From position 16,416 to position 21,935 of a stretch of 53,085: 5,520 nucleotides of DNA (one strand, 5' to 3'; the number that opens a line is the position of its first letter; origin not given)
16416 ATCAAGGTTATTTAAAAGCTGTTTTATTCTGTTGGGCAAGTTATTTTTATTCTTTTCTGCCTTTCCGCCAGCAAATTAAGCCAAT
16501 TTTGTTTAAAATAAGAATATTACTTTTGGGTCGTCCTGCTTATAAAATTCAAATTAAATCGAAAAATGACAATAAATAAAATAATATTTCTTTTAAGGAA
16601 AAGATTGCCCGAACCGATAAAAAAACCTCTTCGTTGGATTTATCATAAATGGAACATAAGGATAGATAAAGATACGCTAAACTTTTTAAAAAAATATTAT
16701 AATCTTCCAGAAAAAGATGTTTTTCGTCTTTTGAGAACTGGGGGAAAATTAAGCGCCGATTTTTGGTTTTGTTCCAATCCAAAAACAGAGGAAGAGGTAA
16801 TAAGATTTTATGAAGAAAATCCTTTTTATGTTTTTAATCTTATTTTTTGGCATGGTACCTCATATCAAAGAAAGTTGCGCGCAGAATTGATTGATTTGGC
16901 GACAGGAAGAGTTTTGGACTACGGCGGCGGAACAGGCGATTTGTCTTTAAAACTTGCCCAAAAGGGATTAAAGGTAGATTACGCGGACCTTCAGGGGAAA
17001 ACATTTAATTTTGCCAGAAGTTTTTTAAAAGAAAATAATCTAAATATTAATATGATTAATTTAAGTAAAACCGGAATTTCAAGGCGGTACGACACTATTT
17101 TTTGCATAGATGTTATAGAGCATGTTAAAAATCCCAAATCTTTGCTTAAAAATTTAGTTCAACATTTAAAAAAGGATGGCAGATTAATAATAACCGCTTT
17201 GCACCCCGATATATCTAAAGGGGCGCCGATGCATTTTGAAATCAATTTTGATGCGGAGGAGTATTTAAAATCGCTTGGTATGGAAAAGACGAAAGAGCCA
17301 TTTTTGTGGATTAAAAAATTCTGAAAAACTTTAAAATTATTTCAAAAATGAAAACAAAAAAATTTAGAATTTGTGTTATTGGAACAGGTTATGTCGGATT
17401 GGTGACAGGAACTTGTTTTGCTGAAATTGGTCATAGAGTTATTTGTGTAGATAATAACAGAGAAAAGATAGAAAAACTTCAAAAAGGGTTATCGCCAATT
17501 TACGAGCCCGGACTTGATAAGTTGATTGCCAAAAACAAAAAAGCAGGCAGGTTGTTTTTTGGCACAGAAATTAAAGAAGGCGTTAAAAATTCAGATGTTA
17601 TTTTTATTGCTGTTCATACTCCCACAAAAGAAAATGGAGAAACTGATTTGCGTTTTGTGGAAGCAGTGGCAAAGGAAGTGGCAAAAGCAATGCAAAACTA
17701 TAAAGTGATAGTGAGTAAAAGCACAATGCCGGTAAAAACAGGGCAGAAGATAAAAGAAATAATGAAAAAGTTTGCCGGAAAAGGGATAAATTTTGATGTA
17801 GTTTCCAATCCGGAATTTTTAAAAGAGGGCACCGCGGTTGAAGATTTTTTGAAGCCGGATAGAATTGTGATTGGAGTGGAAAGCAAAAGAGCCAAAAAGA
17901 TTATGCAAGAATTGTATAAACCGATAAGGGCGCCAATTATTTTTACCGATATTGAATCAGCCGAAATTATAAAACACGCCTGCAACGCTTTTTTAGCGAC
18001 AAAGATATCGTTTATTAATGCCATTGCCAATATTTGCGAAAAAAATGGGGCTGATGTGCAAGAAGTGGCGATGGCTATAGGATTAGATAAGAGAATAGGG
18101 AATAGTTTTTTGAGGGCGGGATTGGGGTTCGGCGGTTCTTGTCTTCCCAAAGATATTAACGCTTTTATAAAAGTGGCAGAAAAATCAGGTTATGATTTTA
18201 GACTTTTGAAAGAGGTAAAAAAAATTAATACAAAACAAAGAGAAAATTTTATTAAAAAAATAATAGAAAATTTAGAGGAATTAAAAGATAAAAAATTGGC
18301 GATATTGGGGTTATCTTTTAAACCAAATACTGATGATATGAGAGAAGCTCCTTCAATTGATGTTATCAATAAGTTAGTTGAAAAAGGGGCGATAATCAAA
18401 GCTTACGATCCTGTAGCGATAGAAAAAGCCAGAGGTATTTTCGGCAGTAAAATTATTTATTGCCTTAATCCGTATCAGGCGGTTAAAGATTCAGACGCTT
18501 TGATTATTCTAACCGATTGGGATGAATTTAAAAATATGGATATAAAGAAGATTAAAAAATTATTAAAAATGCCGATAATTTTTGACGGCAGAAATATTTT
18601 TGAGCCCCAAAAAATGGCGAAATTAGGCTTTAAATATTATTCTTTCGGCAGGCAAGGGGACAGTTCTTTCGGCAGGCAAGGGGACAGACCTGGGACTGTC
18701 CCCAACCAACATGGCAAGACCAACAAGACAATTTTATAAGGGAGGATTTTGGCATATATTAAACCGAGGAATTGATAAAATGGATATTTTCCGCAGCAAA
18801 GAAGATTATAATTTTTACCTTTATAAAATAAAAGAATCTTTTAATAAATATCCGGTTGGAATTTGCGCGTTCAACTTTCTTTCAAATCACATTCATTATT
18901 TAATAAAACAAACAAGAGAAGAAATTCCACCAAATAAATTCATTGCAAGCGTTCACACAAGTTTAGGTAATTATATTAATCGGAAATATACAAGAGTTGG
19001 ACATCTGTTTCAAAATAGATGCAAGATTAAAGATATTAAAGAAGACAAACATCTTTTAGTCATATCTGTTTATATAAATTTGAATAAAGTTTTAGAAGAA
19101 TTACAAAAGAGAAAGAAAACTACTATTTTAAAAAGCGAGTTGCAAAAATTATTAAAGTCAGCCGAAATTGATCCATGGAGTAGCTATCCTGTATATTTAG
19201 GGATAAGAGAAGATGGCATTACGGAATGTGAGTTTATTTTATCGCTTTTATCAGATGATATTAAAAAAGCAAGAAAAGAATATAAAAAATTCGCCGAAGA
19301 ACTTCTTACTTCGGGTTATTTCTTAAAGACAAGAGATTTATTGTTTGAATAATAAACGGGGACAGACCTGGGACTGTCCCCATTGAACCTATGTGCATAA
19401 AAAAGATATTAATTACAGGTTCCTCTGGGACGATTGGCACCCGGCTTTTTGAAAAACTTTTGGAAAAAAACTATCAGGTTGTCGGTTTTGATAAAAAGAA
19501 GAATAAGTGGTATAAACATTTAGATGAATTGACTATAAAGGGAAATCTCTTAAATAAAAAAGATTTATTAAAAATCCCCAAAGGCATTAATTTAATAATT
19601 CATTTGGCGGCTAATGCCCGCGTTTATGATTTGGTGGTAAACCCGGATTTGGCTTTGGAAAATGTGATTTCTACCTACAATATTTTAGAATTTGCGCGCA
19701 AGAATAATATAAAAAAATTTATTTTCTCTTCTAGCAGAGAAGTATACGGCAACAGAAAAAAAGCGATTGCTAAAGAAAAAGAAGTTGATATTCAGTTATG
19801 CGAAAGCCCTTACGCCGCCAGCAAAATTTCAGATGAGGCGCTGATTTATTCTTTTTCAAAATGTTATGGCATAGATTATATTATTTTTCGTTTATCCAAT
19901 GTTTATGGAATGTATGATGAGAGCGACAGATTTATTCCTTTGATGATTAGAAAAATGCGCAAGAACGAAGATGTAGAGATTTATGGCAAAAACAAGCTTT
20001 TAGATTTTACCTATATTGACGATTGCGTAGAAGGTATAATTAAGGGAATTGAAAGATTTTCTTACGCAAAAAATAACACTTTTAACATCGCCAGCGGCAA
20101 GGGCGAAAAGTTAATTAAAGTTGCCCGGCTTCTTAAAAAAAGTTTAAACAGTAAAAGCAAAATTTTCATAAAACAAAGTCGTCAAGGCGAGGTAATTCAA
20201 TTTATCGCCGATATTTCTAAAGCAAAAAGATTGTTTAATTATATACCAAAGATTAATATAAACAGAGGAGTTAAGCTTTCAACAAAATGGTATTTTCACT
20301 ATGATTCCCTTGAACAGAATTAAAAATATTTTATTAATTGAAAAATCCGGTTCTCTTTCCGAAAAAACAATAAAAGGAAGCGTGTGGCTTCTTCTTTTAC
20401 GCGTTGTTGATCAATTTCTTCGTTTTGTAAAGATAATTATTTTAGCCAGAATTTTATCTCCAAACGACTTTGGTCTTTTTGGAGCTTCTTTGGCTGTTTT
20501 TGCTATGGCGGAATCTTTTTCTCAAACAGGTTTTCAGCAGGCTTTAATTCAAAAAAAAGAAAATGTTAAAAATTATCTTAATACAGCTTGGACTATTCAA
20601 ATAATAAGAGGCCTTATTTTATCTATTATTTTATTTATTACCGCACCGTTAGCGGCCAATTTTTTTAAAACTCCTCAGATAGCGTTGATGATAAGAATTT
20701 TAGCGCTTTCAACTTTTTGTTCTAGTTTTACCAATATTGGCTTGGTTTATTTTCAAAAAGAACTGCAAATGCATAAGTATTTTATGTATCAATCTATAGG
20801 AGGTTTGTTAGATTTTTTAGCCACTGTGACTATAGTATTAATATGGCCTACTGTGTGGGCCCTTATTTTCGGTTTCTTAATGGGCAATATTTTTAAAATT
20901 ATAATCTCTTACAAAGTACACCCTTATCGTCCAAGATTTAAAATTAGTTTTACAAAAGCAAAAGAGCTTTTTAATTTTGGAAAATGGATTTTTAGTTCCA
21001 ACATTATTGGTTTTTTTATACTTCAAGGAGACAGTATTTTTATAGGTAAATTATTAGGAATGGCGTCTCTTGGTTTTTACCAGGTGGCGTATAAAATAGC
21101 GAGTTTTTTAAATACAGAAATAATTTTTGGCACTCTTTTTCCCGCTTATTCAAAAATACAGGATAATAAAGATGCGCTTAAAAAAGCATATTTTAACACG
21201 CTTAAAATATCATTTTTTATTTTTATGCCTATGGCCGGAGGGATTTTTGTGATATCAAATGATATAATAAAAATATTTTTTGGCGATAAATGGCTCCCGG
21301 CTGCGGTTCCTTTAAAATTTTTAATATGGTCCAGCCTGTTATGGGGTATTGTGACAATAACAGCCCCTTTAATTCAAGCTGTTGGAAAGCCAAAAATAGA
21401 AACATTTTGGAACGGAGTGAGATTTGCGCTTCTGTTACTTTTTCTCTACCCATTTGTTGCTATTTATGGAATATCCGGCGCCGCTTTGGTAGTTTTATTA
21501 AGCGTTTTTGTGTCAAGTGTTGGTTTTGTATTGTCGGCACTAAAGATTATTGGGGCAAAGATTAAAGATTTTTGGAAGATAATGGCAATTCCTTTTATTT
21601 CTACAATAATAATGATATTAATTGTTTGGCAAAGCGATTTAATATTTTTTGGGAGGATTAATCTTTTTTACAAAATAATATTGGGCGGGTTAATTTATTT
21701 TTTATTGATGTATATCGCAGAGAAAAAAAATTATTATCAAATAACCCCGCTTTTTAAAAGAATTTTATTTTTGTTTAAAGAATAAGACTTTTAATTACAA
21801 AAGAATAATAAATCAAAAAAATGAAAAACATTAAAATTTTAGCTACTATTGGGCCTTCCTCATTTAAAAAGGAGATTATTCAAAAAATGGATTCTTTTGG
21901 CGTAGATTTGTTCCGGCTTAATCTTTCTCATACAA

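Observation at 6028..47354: Candidate surface-protein (S-layer) glycosylation supercluster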

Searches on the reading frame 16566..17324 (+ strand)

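Call 4: search_protein_families(library=pfam, proteins=[window:16566-17324:+], max_evalue=0.01)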
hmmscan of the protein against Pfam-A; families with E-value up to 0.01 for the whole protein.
window:16566-17324:+ (252 aa): 13 families
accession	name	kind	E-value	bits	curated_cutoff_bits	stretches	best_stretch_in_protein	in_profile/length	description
PF13489.12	Methyltransf_23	-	4e-16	59.6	27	1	105-215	15-122/164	Methyltransferase domain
PF08242.18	Methyltransf_12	-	3.6e-13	50.5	30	1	117-207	1-98/98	Methyltransferase domain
PF08241.18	Methyltransf_11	-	3.3e-11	44.1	21.2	1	117-209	1-95/95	Methyltransferase domain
PF13649.12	Methyltransf_25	-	7.7e-11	43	27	1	116-205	1-97/97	Methyltransferase domain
PF13847.12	Methyltransf_31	-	8.1e-10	39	27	1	115-212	6-112/145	Methyltransferase domain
PF03848.20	TehB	-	2.1e-08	34.3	20.4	1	112-232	30-155/193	Tellurite resistance protein TehB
PF05219.18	DREV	-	8e-07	28.9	26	1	110-213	92-190/265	DREV methyltransferase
PF08003.17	Methyltransf_9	-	2.7e-06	27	23.8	1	101-212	104-220/315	Protein of unknown function (DUF1698)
PF05175.20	MTS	-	5.9e-06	26.5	23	1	111-211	30-140/170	Methyltransferase small domain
PF05401.17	NodS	-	3.7e-05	24.1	24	1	100-215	31-150/201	Nodulation protein S (NodS)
PF02353.26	CMAS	-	0.00039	20.3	27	1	105-212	54-167/273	Mycolic acid cyclopropane synthetase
PF06325.19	PrmA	-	0.0033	17.4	22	1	111-209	160-258/296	Ribosomal protein L11 methyltransferase (PrmA)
PF01209.24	Ubie_methyltran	-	0.0085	15.9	20.1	0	108-209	43-151/233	ubiE/COQ5 methyltransferase family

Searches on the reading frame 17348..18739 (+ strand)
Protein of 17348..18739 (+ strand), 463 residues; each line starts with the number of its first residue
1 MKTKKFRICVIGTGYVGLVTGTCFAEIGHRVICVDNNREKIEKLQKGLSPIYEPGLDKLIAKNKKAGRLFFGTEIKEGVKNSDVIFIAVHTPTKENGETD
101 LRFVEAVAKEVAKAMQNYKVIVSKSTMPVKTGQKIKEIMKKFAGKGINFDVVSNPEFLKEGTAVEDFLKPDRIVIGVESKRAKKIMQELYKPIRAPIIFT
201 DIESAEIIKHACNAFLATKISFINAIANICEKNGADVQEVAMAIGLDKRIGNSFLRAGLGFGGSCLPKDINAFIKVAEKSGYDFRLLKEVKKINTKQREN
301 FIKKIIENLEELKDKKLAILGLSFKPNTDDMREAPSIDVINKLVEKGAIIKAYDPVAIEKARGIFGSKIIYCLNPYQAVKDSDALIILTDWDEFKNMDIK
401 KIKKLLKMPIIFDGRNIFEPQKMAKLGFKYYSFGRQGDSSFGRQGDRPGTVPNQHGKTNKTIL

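Call 4: search_protein_families(library=pfam, proteins=[window:17348-18739:+], max_evalue=0.01)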
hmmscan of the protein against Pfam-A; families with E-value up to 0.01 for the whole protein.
window:17348-18739:+ (463 aa): 14 families
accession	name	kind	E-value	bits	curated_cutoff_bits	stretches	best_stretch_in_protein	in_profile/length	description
PF03721.20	UDPG_MGDP_dh_N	-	3.8e-70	235.7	27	1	7-189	2-187/187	UDP-glucose/GDP-mannose dehydrogenase family, NAD binding domain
PF03720.21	UDPG_MGDP_dh_C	-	2.1e-37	128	30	1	318-420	1-103/103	UDP-glucose/GDP-mannose dehydrogenase family, UDP binding domain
PF00984.24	UDPG_MGDP_dh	-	2.8e-36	123.9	25.4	1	203-295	1-93/94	UDP-glucose/GDP-mannose dehydrogenase family, central domain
PF03807.23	F420_oxidored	-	2.8e-06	28.2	21.6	1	7-91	1-69/94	NADP oxidoreductase coenzyme F420-dependent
PF03446.21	NAD_binding_2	-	7.4e-05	23.3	21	1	7-141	1-109/161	NAD binding domain of 6-phosphogluconate dehydrogenase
PF02558.23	ApbA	-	9e-05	22.6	22.2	1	8-90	1-75/150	Ketopantoate reductase PanE/ApbA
PF01210.29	NAD_Gly3P_dh_N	-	0.00011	22.6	23.1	1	8-160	2-139/158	NAD-dependent glycerol-3-phosphate dehydrogenase N-terminus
PF02737.24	3HCDH_N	-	0.00032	21.1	22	1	8-89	2-86/180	3-hydroxyacyl-CoA dehydrogenase, NAD binding domain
PF07992.20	Pyr_redox_2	-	0.00057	19.8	26.1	1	6-53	143-190/291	Pyridine nucleotide-disulphide oxidoreductase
PF02254.24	TrkA_N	-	0.00065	20.4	23.8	0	8-48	1-41/116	TrkA-N domain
PF00070.33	Pyr_redox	-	0.00092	20.1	22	0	7-39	1-33/82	Pyridine nucleotide-disulphide oxidoreductase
PF02350.25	Epimerase_2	-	0.0032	16.8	30.6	1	54-148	153-241/347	UDP-N-acetylglucosamine 2-epimerase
PF01262.27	AlaDh_PNT_C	-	0.0049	16.8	23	1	5-96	28-107/214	Alanine dehydrogenase/PNT, C-terminal domain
PF02826.25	2-Hacid_dh_C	-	0.0054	16.6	25.1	0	6-46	37-77/178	D-isomer specific 2-hydroxyacid dehydrogenase, NAD binding domain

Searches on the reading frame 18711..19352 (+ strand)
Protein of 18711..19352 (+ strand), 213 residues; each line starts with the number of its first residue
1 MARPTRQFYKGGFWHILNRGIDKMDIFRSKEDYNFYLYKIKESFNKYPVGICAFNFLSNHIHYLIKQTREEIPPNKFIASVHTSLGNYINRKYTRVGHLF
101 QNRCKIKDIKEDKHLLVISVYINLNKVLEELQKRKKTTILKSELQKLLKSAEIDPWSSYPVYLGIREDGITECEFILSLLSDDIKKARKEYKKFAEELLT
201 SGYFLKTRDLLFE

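Call 5: search_protein_families(library=pfam, proteins=[window:18711-19352:+], max_evalue=0.01)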
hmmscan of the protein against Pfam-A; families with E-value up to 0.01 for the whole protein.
window:18711-19352:+ (213 aa): 1 family
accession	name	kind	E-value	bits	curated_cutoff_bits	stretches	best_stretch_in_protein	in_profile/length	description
PF01797.21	Y1_Tnp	-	1.3e-06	29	23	1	15-123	8-119/121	Transposase IS200 like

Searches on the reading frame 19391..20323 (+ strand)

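Call 5: search_protein_families(library=pfam, proteins=[window:19391-20323:+], max_evalue=0.01)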
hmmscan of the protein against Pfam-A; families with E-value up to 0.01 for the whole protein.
window:19391-20323:+ (310 aa): 8 families
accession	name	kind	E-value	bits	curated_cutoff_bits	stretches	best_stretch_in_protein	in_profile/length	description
PF01370.27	Epimerase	-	4.2e-47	161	20.9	1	6-234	1-240/240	NAD dependent epimerase/dehydratase family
PF16363.11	GDP_Man_Dehyd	-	4.2e-40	138.7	27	1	7-295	1-330/332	GDP-mannose 4,6 dehydratase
PF01073.25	3Beta_HSD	-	6.4e-19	68.5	22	1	7-226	1-235/280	3-beta hydroxysteroid dehydrogenase/isomerase family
PF07993.18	NAD_binding_4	-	1.8e-14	54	20.1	1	54-214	77-256/258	Male sterility protein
PF04321.23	RmlD_sub_bind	-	2.1e-14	53.7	27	1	5-234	2-213/287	RmlD substrate binding domain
PF02719.21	Polysacc_synt_2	-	1.1e-10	41.6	20.2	1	6-267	1-267/293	Polysaccharide biosynthesis protein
PF13460.12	NAD_binding_10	-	3.6e-10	40.4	27.2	1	10-169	1-144/184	NAD(P)H-binding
PF00106.31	adh_short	-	0.00094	19.1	26.6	1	4-48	1-45/195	short chain dehydrogenase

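Call 46: search_protein_families(library=ncbifam, proteins=[window:19391-20323:+], max_evalue=0.01)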
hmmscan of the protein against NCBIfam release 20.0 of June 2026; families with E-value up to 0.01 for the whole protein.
window:19391-20323:+ (310 aa): 39 families (the best 25 are shown)
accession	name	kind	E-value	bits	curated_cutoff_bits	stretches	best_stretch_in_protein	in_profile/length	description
TIGR01181.1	dTDP_gluc_dehyt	equivalog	9.6e-44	149.8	365.1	1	5-306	1-316/321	dTDP-glucose 4,6-dehydratase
TIGR04180.1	EDH_00030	hypoth_equivalog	1.5e-33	116.1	475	1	6-288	1-296/297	NAD-dependent 4,6-dehydratase LegB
TIGR01179.1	galE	equivalog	8.7e-33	113.5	262.3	1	5-301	1-325/332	UDP-glucose 4-epimerase GalE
NF011728.1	PRK15181.1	equivalog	2.9e-24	85.7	760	1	3-304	15-340/348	Vi polysaccharide biosynthesis UDP-N-acetylglucosaminuronic acid C-4 epimerase TviC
NF042422.1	oxyalk_red_OleD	equivalog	8.6e-22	77.9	580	1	5-224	2-219/329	2-alkyl-3-oxoalkanoate reductase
NF007582.0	PRK10217.1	equivalog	1.5e-21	76.9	698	1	4-306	2-336/355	dTDP-glucose 4,6-dehydratase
NF007490.0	PRK10084.1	subfamily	3.8e-21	75.5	649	1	5-305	2-338/361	dTDP-glucose 4,6-dehydratase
TIGR02197.1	heptose_epim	equivalog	1.7e-20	73.5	274.6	1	6-302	1-314/316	ADP-glyceromanno-heptose 6-epimerase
NF042423.1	oxyalk_red_Shew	equivalog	4.4e-19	68.7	580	1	3-255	8-257/331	2-alkyl-3-oxoalkanoate reductase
TIGR02622.1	CDP_4_6_dhtase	equivalog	1e-18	67.6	278.45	1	4-304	5-333/352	CDP-glucose 4,6-dehydratase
NF047922.1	GDPFucSynFcl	equivalog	1.1e-17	64.5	500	1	4-304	3-304/308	GDP-L-fucose synthase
TIGR03466.1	HpnA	hypoth_equivalog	1.7e-17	63.3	367.65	1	5-220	2-217/327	hopanoid-associated sugar epimerase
NF007956.0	PRK10675.1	subfamily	5.1e-16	58.7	394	1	5-156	2-164/338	UDP-glucose 4-epimerase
TIGR01214.1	rmlD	equivalog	6.5e-13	48.4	224.05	1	5-222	1-199/285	dTDP-4-dehydrorhamnose reductase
NF008872.0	PRK11908.1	equivalog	1.6e-12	47.1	294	1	4-250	2-269/349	bifunctional UDP-4-keto-pentose/UDP-xylose synthase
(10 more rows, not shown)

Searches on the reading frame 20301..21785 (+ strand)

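Call 5: search_protein_families(library=pfam, proteins=[window:20301-21785:+], max_evalue=0.01)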
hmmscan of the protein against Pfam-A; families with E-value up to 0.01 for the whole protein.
window:20301-21785:+ (494 aa): 2 families
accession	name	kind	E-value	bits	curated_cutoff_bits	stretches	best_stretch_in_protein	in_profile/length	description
PF13440.11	Polysacc_synt_3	-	9.7e-78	261.8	23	1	47-335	1-292/293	Polysaccharide biosynthesis protein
PF01943.22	Polysacc_synt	-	2e-36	126.3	28.2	1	25-287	3-274/274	Polysaccharide biosynthesis protein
